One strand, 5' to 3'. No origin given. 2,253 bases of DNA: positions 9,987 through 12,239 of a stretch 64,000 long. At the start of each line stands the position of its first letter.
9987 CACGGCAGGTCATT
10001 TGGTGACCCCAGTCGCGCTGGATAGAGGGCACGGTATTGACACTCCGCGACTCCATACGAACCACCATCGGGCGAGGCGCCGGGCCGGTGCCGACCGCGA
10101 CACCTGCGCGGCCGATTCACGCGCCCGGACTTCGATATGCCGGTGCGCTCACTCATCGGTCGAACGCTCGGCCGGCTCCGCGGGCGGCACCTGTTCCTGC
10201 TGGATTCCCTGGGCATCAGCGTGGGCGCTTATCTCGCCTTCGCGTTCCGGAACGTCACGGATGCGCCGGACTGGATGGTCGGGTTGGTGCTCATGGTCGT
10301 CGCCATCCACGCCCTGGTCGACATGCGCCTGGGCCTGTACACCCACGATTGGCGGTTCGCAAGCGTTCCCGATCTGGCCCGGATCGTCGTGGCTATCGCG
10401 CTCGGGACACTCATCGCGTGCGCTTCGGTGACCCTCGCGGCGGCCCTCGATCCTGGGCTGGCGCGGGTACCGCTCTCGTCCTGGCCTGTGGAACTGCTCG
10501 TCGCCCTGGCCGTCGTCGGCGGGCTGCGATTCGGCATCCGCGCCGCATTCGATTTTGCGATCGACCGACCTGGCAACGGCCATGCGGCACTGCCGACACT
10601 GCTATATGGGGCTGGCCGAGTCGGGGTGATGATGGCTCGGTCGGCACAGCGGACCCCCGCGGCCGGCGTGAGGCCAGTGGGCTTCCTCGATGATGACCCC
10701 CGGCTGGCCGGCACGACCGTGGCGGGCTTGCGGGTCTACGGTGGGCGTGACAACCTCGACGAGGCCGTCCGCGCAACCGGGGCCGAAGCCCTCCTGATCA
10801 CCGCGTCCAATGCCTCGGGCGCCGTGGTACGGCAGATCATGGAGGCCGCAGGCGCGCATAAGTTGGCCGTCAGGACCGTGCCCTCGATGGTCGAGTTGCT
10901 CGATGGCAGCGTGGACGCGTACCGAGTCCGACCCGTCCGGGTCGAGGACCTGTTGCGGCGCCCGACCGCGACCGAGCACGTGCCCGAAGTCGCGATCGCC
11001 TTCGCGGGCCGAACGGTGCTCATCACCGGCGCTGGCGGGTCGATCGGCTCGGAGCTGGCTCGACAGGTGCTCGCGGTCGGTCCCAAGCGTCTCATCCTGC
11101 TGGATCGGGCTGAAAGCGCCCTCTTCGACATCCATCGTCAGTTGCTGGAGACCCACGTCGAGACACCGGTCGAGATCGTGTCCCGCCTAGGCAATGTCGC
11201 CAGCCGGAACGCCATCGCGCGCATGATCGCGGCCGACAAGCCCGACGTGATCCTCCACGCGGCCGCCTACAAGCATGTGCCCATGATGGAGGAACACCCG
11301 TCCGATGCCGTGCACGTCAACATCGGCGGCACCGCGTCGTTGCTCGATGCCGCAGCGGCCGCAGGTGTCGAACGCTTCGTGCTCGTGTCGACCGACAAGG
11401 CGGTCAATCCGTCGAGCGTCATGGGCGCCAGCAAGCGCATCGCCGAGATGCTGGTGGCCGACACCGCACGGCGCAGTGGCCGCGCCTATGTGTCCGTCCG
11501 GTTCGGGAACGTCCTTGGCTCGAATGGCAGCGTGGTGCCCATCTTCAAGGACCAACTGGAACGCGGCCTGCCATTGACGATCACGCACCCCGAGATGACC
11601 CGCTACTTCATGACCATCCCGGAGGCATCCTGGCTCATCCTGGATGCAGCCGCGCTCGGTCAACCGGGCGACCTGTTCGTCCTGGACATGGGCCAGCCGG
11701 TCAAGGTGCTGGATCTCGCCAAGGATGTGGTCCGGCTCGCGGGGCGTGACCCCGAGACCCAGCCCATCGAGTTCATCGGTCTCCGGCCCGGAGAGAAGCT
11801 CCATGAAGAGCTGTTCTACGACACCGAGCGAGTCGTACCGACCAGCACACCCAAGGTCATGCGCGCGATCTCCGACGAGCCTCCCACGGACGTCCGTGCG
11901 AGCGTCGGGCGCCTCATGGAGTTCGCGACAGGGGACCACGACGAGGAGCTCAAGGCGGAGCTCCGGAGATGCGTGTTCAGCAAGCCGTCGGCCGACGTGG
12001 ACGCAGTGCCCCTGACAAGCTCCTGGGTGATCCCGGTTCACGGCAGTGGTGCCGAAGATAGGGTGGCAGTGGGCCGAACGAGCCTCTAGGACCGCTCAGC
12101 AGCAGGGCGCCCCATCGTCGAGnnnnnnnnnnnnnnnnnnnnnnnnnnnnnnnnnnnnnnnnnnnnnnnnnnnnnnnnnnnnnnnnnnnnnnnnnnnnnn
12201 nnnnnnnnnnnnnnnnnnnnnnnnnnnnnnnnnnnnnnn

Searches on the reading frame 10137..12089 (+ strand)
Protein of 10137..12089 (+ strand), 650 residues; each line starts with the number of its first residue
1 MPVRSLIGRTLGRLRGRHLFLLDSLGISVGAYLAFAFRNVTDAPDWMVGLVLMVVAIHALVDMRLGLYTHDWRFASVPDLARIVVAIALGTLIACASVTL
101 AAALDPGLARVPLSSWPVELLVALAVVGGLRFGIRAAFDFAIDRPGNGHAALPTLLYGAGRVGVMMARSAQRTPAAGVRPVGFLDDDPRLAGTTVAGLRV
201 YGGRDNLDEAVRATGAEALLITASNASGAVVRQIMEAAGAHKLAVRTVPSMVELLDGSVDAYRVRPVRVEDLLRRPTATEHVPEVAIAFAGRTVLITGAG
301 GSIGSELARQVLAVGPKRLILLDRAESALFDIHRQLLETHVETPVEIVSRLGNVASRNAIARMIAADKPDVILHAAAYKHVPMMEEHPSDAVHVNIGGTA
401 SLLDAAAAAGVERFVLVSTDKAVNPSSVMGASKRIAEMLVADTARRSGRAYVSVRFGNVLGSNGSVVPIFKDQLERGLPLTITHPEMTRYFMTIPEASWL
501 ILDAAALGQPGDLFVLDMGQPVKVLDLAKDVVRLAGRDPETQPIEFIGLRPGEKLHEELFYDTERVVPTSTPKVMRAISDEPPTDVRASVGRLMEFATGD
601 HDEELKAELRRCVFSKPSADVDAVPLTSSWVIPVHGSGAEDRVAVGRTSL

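Call 58: search_protein_families(library=pfam, proteins=[window:10137-12089:+], max_evalue=0.00001)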
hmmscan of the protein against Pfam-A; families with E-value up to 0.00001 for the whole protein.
window:10137-12089:+ (650 aa): 9 families
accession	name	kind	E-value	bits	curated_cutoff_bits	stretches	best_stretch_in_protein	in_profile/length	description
PF02719.21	Polysacc_synt_2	-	3.4e-106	355.2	20.2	1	294-577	1-291/293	Polysaccharide biosynthesis protein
PF01370.27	Epimerase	-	7e-24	85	20.9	1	294-484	1-203/240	NAD dependent epimerase/dehydratase family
PF16363.11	GDP_Man_Dehyd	-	3e-16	60.2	27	1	295-421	1-131/332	GDP-mannose 4,6 dehydratase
PF04321.23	RmlD_sub_bind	-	4.8e-15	55.8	27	1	293-464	2-156/287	RmlD substrate binding domain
PF01073.25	3Beta_HSD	-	1.9e-10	40.7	22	1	295-427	1-124/280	3-beta hydroxysteroid dehydrogenase/isomerase family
PF07993.18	NAD_binding_4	-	8.2e-09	35.4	20.1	1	296-425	1-142/258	Male sterility protein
PF08659.16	KR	-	3.1e-06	27.7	22.6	1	293-419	2-136/180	KR domain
PF13727.12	CoA_binding_3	-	3.5e-06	27.6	25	1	66-249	4-175/175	CoA-binding domain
PF13460.12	NAD_binding_10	-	4.1e-06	27.2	27.2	1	298-458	1-145/184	NAD(P)H-binding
